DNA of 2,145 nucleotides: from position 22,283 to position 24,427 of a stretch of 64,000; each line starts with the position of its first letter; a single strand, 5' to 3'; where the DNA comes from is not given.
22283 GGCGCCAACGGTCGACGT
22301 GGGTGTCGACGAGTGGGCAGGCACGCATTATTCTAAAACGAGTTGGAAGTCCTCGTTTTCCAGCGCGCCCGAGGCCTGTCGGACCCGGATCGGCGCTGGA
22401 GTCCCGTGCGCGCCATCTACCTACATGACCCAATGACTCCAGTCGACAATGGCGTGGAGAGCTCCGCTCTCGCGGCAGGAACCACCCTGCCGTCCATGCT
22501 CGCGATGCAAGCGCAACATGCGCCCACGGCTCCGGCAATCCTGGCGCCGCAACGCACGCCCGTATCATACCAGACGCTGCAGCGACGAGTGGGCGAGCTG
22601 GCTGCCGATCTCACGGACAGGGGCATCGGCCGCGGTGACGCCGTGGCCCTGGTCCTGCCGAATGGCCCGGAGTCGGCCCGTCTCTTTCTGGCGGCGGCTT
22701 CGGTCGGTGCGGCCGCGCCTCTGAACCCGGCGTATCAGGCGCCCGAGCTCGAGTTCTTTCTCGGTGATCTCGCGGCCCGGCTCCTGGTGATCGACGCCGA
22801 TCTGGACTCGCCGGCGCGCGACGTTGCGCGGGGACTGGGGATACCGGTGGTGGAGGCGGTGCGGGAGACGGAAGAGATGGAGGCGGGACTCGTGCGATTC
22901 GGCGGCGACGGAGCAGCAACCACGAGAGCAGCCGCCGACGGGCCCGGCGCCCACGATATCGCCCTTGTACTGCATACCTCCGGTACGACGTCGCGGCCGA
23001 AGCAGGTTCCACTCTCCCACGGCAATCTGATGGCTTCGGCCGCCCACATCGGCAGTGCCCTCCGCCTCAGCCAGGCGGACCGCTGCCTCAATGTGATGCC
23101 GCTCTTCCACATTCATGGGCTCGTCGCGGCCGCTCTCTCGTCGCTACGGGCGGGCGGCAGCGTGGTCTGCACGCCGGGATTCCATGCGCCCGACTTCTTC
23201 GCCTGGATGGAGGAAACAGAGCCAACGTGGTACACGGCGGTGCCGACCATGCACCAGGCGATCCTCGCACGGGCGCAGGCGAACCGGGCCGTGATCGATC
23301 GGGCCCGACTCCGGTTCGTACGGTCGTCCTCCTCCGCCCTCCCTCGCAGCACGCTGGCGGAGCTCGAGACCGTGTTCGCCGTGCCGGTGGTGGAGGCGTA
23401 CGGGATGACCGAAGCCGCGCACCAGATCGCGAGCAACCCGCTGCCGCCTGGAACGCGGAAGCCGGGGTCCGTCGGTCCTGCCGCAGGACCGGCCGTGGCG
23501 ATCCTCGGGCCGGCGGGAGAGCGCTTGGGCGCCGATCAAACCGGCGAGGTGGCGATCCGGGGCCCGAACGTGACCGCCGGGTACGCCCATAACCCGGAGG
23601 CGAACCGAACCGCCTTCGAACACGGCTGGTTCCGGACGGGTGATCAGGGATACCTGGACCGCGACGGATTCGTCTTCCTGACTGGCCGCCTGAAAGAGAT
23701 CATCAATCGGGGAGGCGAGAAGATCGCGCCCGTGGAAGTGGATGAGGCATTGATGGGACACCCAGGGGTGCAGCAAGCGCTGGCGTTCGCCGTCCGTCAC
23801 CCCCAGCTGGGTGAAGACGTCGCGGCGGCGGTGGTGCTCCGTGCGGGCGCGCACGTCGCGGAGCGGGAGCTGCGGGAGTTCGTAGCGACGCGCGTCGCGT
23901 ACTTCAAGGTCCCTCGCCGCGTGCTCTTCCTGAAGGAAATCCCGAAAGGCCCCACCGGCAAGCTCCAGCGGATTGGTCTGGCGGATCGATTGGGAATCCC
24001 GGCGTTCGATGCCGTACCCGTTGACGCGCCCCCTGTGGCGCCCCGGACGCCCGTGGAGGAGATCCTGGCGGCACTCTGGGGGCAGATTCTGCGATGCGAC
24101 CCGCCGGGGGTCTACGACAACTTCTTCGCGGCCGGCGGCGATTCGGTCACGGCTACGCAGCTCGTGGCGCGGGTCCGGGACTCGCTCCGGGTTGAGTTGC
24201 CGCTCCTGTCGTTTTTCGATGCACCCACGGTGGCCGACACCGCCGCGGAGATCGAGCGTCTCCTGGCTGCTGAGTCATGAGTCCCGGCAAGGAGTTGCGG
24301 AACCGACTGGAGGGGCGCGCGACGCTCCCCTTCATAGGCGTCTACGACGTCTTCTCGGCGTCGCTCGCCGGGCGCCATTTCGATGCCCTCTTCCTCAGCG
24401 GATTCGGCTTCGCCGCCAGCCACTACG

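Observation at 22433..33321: NRPS operon primed by an oxalate-CoA-ligase-like adenylase-carrier fusion plus an ICL/PEPM-family lyase: candidate N-oxalyl (small dicarboxyl) dipeptide pathway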

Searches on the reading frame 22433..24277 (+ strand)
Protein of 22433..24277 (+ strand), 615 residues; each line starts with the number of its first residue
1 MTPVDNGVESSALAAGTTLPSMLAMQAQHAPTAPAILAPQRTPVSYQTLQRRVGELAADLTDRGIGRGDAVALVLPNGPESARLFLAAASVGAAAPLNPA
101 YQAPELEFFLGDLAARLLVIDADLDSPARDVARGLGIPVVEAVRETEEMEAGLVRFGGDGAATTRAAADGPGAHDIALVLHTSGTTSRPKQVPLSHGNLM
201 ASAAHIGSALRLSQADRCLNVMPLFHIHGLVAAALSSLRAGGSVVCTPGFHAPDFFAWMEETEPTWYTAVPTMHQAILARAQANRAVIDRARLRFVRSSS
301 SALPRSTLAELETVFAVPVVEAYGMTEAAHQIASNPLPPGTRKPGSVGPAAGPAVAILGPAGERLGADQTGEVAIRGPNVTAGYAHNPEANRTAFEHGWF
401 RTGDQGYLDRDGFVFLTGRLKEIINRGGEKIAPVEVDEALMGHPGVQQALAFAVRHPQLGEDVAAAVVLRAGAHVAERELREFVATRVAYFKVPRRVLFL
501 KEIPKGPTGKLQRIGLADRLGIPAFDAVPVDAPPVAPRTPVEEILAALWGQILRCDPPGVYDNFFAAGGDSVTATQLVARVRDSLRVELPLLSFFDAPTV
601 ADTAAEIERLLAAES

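Call 7: search_protein_families(library=pfam, proteins=[window:22433-24277:+])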
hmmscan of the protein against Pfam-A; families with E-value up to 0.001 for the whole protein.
window:22433-24277:+ (615 aa): 3 families
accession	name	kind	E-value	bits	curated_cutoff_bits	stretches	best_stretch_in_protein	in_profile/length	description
PF00501.34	AMP-binding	-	9.2e-72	242.4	29.9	1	25-384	3-383/384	AMP-binding enzyme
PF13193.12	AMP-binding_C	-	7.8e-16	59.2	24.5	1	435-510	1-76/76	AMP-binding enzyme C-terminal domain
PF00550.31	PP-binding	-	3.9e-12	46.7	20.8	1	544-606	2-66/67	Phosphopantetheine attachment site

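Call 8: search_protein_families(library=ncbifam, proteins=[window:22433-24277:+])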
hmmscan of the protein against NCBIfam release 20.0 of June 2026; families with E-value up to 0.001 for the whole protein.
window:22433-24277:+ (615 aa): 107 families (the best 25 are shown)
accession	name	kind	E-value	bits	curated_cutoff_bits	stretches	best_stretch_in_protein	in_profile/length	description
NF004511.1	PRK05852.1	equivalog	4.1e-127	424.9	650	1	21-519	3-503/505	FadD7 family fatty acid--CoA ligase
NF004837.0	PRK06187.1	subfamily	5.4e-105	351.6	476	1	17-516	8-518/531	long-chain-fatty-acid--CoA ligase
NF004114.0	PRK05605.1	equivalog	1.1e-90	304.6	766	2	166-519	213-568/575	long-chain-fatty-acid--CoA ligase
NF005702.0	PRK07514.1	subfamily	1.3e-89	300.9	558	1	21-516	7-496/506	malonyl-CoA synthase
NF006182.0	PRK08316.1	subfamily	3.8e-78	263.3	663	1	16-513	10-510/523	fatty acyl-CoA synthetase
NF004808.0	PRK06155.1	equivalog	1.5e-77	261.1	722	1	10-518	14-520/542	ATP-dependent acyl-CoA ligase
NF005714.0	PRK07529.1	subfamily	2.2e-77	260.9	632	2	167-517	211-573/640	acyl-CoA synthetase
NF004797.0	PRK06145.1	equivalog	8.2e-77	258.6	850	1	19-517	4-492/499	acyl-CoA synthetase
NF009233.0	PRK12583.1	subfamily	9.8e-76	255.3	832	2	174-518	201-548/558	fatty acid CoA ligase family protein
NF006181.0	PRK08314.1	subfamily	3.1e-74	250.2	705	1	16-512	23-546/563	long-chain-fatty-acid--CoA ligase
NF002966.0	PRK03640.1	equivalog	4.3e-74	249.8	556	1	19-517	4-477/483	o-succinylbenzoate--CoA ligase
NF052580.1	Str24CoAsynCasG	equivalog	2.9e-73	247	750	1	22-514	46-544/548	steroid-24-oyl-CoA synthetase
NF005307.0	PRK06839.1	equivalog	4.4e-72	243.3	748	1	26-518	11-491/496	o-succinylbenzoate--CoA ligase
NF005801.1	PRK07656.1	equivalog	9.4e-70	235.6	657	1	18-512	2-495/500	FadD3 family acyl-CoA ligase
NF052269.1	Staph_lig_FadD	equivalog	2.4e-69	234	650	1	24-516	7-489/499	long-chain-fatty-acid--CoA ligase FadD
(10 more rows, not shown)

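Call 9: search_solved_structures(query=window:22433-24277:+, max_evalue=1e-20, show_alignments=2)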
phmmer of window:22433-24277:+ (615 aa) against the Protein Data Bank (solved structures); distinct sequences matched with E-value up to 1e-20: 146 (the best 60 are shown).
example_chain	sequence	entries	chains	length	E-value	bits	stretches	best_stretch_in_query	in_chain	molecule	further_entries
5ie0_A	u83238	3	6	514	4e-121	408.6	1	18-516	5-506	Oxalate--CoA ligase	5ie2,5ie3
6qjz_A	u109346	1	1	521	5.8e-118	398.1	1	15-517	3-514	oxalyl CoA-synthetase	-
8aff_A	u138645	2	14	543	5.7e-105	355.2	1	173-518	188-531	Oxalate--CoA ligase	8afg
8atd_C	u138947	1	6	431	2.7e-76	260.5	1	173-423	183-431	Oxalate--CoA ligase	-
4gxq_A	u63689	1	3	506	5.4e-66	226.5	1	40-514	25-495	Malonyl CoA synthetase, Benzoate-CoA ligase Chimeric protein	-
4fuq_A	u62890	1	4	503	2.7e-65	224.2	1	40-515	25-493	Malonyl CoA synthetase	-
3r44_A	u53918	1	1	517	7.2e-65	222.8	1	22-518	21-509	fatty acyl CoA synthetase FADD13 (FATTY-ACYL-CoA SYNTHETASE)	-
6mfz_A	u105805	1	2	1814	1e-64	222.3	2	19-601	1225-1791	Linear gramicidin synthase subunit A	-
9be3_A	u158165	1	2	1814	1.1e-64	222.2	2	19-601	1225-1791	Linear gramicidin synthase subunit A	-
9meh_A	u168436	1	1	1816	1.1e-64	222.2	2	19-601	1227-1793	Linear gramicidin synthase subunit A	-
4fut_A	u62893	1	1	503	2.3e-64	221.2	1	40-514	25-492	Malonyl CoA synthetase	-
9be4_A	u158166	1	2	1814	4.5e-64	220.2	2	19-601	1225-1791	Linear gramicidin synthase subunit A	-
4gxr_A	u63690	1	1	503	2.6e-63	217.7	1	40-514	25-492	Malonyl CoA synthetase, Benzoate-CoA ligase Chimeric protein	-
8weu_A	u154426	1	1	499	9.4e-63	215.8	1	25-522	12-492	Fatty-acyl-CoA synthase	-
8wev_A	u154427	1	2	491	1.7e-62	215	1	25-513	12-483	Feruloyl-CoA Synthetase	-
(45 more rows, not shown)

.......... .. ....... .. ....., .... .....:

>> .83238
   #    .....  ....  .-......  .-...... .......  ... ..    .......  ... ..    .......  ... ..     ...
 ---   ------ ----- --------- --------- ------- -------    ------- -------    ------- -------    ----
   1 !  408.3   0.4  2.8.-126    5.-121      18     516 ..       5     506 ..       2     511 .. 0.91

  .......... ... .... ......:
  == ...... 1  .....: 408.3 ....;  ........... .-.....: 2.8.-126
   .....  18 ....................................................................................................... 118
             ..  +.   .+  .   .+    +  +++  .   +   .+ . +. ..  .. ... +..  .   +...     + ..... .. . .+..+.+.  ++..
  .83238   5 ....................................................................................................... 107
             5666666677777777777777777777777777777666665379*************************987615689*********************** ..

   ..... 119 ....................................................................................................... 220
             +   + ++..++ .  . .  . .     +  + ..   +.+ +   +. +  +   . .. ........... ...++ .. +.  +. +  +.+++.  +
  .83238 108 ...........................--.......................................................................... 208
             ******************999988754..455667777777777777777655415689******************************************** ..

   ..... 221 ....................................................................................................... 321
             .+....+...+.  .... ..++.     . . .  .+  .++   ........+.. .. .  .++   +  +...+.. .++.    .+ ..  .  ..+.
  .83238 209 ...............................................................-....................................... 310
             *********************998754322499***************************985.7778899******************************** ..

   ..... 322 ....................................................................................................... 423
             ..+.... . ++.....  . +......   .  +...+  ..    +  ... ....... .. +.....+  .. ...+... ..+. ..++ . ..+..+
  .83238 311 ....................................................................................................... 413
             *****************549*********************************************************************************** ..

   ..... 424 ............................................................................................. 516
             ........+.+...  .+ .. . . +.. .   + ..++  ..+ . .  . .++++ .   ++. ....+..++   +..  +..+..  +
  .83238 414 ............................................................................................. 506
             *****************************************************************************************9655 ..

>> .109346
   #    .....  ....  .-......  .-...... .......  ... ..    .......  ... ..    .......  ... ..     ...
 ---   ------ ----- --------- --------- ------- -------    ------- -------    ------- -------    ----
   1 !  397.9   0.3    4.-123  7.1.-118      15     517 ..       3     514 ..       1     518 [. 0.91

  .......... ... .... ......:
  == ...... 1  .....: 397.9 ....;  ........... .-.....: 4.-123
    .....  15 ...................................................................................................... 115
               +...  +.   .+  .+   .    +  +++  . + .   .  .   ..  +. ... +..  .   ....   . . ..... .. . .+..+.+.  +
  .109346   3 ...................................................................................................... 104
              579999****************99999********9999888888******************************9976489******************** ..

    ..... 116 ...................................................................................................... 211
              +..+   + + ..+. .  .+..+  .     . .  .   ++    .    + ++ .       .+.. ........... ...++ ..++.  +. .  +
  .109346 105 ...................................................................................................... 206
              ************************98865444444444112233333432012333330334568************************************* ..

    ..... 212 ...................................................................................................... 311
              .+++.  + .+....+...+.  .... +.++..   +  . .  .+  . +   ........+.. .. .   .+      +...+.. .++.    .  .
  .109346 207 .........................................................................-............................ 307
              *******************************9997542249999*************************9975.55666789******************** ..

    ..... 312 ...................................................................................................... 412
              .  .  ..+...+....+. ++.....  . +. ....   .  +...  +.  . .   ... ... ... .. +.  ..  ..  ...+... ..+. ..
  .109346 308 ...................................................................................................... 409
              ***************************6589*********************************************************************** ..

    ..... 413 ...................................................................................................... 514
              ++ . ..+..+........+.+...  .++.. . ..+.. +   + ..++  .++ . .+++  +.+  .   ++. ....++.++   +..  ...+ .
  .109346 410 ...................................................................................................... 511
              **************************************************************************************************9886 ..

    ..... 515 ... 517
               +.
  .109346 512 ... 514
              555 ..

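Call 17: find_homologous_proteins(query=window:22433-24277:+, max_evalue=1e-30)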
Query window:22433-24277:+ (615 aa): 8000 proteins with E <= 1e-30 among 8000 candidates; the best 120 are listed.
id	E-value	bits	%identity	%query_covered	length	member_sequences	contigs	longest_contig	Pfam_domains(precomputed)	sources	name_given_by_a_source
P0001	0.0e+0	1345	100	100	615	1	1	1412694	PF00550.32,PF00501.35,PF13193.13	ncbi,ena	-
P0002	0.0e+0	1073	81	100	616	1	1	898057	PF00550.32,PF00501.35,PF13193.13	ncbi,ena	-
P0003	3.5e-229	780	64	97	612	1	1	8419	PF00550.32,PF00501.35,PF13193.13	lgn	-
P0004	3.2e-228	777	62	97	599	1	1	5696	PF00550.32,PF00501.35,PF13193.13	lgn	-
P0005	1.2e-227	775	63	97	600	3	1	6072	PF00550.32,PF00501.35,PF13193.13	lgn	-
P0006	4.3e-226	770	63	97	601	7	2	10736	PF00550.32,PF00501.35,PF13193.13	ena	-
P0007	1.3e-225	769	63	98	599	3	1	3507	PF00550.32,PF00501.35,PF13193.13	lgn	-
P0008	3.4e-225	767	63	97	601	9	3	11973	PF00550.32,PF00501.35,PF13193.13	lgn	-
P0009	6.4e-225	766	61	97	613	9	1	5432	PF00550.32,PF00501.35,PF13193.13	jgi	jgi:acyl-CoA synthetase (AMP-forming)/AMP-acid ligase II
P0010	9.0e-225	766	-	-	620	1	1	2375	PF00501.35,PF13193.13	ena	-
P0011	3.1e-224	764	62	97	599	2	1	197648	PF00550.32,PF00501.35,PF13193.13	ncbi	-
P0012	4.0e-224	764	61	98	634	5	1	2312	PF00550.32,PF00501.35,PF13193.13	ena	-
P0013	1.2e-223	762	62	97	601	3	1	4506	PF00550.32,PF00501.35,PF13193.13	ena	-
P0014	2.8e-223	761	62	96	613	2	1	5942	PF00550.32,PF00501.35,PF13193.13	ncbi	-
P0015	3.1e-223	761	61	97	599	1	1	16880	PF00550.32,PF00501.35,PF13193.13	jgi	-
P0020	6.3e-222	756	61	96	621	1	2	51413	PF00550.32,PF00501.35,PF13193.13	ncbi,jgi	ncbi:MAG TPA: AMP-binding protein [Gemmatimonadales bacterium]|jgi:acyl-CoA synthetase (AMP-forming)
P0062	5.6e-215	733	59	96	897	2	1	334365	PF00550.32,PF00501.35,PF13193.13,PF00975.27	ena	-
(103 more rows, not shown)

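Call 18: find_encoding_contigs(protein=P0002, flank=10000, max_places=2)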
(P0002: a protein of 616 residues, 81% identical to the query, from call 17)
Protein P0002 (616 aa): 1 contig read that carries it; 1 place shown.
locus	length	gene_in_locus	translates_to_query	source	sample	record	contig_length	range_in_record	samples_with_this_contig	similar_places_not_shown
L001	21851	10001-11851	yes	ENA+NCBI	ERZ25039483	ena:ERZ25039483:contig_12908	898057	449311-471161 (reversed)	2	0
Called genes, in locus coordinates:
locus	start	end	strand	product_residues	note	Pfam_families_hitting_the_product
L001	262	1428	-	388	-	-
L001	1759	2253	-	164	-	PF13442:Cytochrome_CBB3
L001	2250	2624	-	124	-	-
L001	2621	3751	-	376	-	PF02085:Cytochrom_CIII (faint), PF14522:Cytochrome_C7 (faint)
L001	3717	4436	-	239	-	PF03264:Cytochrom_NNT (weak), PF14522:Cytochrome_C7 (faint)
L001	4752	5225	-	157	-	-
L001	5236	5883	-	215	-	PF01351:RNase_HII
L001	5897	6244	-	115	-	PF01245:Ribosomal_L19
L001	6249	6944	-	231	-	PF01746:tRNA_m1G_MT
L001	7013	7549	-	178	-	PF01782:RimM, PF05239:PRC, PF24986:PRC_RimM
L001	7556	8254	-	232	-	PF00886:Ribosomal_S16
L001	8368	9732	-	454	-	PF02881:SRP54_N, PF00448:SRP54, PF06414:Zeta_toxin (weak), PF13401:AAA_22, PF02978:SRP_SPB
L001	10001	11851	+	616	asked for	PF00501:AMP-binding, PF13193:AMP-binding_C, PF00550:PP-binding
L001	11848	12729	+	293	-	PF13714:PEP_mutase, PF00463:ICL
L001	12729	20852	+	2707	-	PF00668:Condensation, PF00501:AMP-binding, PF13193:AMP-binding_C, PF00550:PP-binding, PF00668:Condensation, PF00501:AMP-binding, PF13193:AMP-binding_C, PF00550:PP-binding, +3 more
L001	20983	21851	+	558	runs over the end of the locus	PF00672:HAMP, PF00512:HisKA, PF02518:HATPase_c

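Call 19: find_encoding_contigs(protein=P0011, flank=10000, max_places=2)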
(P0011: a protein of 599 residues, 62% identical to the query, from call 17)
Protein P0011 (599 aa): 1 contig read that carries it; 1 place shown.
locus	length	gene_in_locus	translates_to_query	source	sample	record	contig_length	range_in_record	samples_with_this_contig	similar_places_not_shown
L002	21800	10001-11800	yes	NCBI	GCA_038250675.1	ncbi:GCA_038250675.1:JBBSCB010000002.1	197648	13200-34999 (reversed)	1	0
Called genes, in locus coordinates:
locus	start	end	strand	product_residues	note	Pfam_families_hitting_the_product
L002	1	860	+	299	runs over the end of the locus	PF01149:Fapy_DNA_glyco, PF06831:H2TH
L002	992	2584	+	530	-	PF00009:GTP_EFTU, PF01926:MMR_HSR1 (weak), PF22042:EF-G_D2, PF03144:GTP_EFTU_D2, PF16658:RF3_C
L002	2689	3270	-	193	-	PF03551:PadR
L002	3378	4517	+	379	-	PF01544:CorA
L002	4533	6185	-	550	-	PF02878:PGM_PMM_I, PF02879:PGM_PMM_II, PF02880:PGM_PMM_III, PF00408:PGM_PMM_IV (weak)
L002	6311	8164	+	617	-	PF07731:Cu-oxidase_2, PF07732:Cu-oxidase_3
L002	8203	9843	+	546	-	PF04389:Peptidase_M28, PF01546:Peptidase_M20 (weak)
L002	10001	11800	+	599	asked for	PF00501:AMP-binding, PF13193:AMP-binding_C, PF00550:PP-binding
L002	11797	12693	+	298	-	PF13714:PEP_mutase, PF00463:ICL (weak)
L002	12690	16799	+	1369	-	PF00668:Condensation, PF00501:AMP-binding, PF13193:AMP-binding_C, PF00550:PP-binding, PF00975:Thioesterase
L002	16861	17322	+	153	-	PF02502:LacAB_rpiB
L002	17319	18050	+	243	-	PF00702:Hydrolase, PF13419:HAD_2, PF13242:Hydrolase_like (weak)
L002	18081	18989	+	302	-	PF03446:NAD_binding_2, PF00393:6PGD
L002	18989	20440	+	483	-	PF00479:G6PD_N, PF02781:G6PD_C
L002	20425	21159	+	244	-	PF01182:Glucosamine_iso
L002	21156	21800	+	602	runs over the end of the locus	PF19291:TREH_N, PF00723:Glyco_hydro_15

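Call 20: find_encoding_contigs(protein=P0020, flank=10000, max_places=2)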
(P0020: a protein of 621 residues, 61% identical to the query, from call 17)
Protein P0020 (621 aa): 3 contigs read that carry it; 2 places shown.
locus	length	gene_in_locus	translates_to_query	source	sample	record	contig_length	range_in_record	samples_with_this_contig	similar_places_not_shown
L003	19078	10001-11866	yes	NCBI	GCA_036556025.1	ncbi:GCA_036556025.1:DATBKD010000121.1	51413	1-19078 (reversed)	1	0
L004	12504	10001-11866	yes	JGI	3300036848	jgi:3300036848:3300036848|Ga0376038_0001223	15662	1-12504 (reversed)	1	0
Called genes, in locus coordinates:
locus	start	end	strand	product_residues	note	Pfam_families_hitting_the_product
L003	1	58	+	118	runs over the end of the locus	-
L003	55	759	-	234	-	PF03009:GDPD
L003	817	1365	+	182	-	PF04542:Sigma70_r2, PF08281:Sigma70_r4_2, PF04545:Sigma70_r4 (weak)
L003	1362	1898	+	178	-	-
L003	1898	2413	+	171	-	PF07813:LTXXQ (weak)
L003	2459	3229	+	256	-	PF24961:NfeD_membrane, PF01957:NfeD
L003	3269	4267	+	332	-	PF12127:FloA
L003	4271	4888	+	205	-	-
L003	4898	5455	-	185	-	PF00719:Pyrophosphatase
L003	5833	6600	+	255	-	PF13489:Methyltransf_23, PF08241:Methyltransf_11, PF08242:Methyltransf_12, PF13649:Methyltransf_25, PF03141:Methyltransf_29 (faint), PF13847:Methyltransf_31 (weak)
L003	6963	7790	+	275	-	PF01061:ABC2_membrane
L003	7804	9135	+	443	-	PF00005:ABC_tran, PF14524:Wzt_C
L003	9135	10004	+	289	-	PF13714:PEP_mutase, PF00463:ICL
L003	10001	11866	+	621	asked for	PF00501:AMP-binding, PF13193:AMP-binding_C, PF00550:PP-binding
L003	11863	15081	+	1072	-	PF00668:Condensation, PF00501:AMP-binding, PF13193:AMP-binding_C, PF00550:PP-binding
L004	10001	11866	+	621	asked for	PF00501:AMP-binding, PF13193:AMP-binding_C, PF00550:PP-binding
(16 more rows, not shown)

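Call 49: find_encoding_contigs(protein=P0001, flank=1000, max_places=2)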
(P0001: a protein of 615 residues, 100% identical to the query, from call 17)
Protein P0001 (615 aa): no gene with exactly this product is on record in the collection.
